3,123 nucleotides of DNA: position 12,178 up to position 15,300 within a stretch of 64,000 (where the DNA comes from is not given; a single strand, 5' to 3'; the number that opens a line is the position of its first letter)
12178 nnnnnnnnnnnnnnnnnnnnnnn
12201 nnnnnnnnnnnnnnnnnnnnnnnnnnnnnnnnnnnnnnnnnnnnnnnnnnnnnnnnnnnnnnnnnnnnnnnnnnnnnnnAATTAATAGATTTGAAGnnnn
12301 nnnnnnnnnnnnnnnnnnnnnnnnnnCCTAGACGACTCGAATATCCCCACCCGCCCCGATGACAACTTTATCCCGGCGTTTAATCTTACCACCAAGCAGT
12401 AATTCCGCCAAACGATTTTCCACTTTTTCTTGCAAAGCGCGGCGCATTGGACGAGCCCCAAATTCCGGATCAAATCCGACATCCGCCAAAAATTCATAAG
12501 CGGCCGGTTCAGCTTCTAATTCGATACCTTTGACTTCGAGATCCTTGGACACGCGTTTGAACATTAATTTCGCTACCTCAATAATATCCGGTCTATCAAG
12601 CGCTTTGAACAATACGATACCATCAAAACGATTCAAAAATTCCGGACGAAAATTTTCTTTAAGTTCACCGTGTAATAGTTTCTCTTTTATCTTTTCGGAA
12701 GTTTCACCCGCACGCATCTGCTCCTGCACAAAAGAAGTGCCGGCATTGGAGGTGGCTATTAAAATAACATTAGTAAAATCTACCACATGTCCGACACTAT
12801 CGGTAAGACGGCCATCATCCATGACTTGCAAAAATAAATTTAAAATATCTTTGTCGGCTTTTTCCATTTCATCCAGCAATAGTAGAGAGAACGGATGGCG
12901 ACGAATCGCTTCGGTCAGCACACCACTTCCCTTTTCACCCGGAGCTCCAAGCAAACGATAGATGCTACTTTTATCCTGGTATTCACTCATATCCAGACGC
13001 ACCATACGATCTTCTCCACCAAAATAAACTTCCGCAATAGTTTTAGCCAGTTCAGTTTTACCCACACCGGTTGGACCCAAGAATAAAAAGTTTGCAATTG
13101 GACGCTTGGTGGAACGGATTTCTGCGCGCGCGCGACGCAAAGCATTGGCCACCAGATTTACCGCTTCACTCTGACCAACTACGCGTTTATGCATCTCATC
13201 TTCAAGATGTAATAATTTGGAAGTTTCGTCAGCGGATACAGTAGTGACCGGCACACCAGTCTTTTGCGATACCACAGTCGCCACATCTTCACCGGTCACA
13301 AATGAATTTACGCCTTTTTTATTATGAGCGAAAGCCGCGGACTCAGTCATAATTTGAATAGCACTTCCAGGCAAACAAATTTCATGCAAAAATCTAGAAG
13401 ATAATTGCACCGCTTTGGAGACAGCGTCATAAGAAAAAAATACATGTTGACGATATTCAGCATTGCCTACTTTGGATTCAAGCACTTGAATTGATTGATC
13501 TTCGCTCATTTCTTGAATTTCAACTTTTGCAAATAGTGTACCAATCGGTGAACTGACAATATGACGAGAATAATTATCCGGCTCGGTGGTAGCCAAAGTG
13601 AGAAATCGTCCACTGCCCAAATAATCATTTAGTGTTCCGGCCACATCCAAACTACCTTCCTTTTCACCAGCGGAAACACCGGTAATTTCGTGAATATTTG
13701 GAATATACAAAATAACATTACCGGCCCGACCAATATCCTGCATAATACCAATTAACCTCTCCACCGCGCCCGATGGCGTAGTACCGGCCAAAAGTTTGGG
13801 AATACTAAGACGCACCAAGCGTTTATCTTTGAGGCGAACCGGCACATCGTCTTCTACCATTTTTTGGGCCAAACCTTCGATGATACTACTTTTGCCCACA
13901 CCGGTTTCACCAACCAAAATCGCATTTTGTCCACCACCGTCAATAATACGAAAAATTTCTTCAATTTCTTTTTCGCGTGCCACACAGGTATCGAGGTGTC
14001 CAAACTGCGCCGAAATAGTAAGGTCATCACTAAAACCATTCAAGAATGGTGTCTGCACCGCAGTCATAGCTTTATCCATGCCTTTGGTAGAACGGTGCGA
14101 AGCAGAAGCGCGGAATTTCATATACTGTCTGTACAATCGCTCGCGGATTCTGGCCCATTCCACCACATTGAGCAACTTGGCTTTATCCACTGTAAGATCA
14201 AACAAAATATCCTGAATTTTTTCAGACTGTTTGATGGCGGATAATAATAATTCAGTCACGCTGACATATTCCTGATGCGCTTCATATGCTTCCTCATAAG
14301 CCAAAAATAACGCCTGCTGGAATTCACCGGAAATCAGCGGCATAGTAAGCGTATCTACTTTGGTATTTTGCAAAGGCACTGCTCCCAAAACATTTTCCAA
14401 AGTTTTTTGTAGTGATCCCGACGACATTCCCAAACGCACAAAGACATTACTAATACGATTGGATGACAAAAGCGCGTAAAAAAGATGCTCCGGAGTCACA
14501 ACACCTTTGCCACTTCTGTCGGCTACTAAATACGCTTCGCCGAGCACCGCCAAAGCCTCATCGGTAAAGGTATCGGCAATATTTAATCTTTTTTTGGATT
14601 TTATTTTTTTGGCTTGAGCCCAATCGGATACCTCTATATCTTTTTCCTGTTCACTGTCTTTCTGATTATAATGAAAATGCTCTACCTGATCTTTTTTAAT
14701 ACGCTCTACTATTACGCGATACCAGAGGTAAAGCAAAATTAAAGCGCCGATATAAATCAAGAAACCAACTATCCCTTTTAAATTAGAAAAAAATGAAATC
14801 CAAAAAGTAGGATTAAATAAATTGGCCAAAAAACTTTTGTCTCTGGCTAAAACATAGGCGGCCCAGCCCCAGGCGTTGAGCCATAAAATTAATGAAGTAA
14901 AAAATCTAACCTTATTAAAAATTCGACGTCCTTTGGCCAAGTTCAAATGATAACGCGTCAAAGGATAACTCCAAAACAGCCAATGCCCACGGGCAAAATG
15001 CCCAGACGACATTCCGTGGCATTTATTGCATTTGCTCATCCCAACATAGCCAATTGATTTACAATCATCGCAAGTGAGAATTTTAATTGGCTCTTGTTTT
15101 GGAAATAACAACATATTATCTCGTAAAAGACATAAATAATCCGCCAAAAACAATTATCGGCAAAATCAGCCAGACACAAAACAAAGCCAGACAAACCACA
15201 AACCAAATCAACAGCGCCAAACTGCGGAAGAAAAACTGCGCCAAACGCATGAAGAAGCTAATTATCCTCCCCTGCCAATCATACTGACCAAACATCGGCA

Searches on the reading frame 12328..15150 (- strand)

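Call 75: search_protein_families(library=pfam, proteins=[window:12328-15150:-], max_evalue=0.00001)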
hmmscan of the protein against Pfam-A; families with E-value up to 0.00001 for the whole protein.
window:12328-15150:- (940 aa): 12 families
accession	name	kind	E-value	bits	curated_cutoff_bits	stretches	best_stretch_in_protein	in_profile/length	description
PF07724.20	AAA_2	-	9.6e-52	175.8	27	1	683-843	1-164/166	AAA domain (Cdc48 subfamily)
PF10431.15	ClpB_D2-small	-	1.7e-23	82.9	21.9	1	851-931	1-81/81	C-terminal, D2-small domain, of ClpB protein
PF00004.35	AAA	-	2e-17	64.3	21.2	1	689-818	2-124/131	ATPase family associated with various cellular activities (AAA)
PF07728.20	AAA_5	-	4.3e-14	53.1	22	1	687-805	1-125/139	AAA domain (dynein-related subfamily)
PF13191.12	AAA_16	-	2.3e-09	38.4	32.6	0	389-435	2-52/167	AAA ATPase domain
PF13401.12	AAA_22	-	2.6e-08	34.7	27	0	690-779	10-110/130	AAA domain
PF02861.25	Clp_N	-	3.5e-08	33.9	20.7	0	209-256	4-53/53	Clp amino terminal domain, pathogenicity island component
PF05673.19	DUF815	-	1.8e-07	31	23.8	0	407-436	53-82/249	Protein of unknown function (DUF815)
PF17871.7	AAA_lid_9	-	3.7e-07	30.5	22.8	1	549-612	1-64/104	AAA lid domain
PF03193.22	RsgA_GTPase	-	1.2e-06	28.9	30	0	392-432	93-131/174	RsgA GTPase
PF00158.32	Sigma54_activat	-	3e-06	27.4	20.2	0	669-804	6-144/168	Sigma-54 interaction domain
PF12775.13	AAA_7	-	8.4e-06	25.9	25.8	0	407-435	33-61/181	P-loop containing dynein motor region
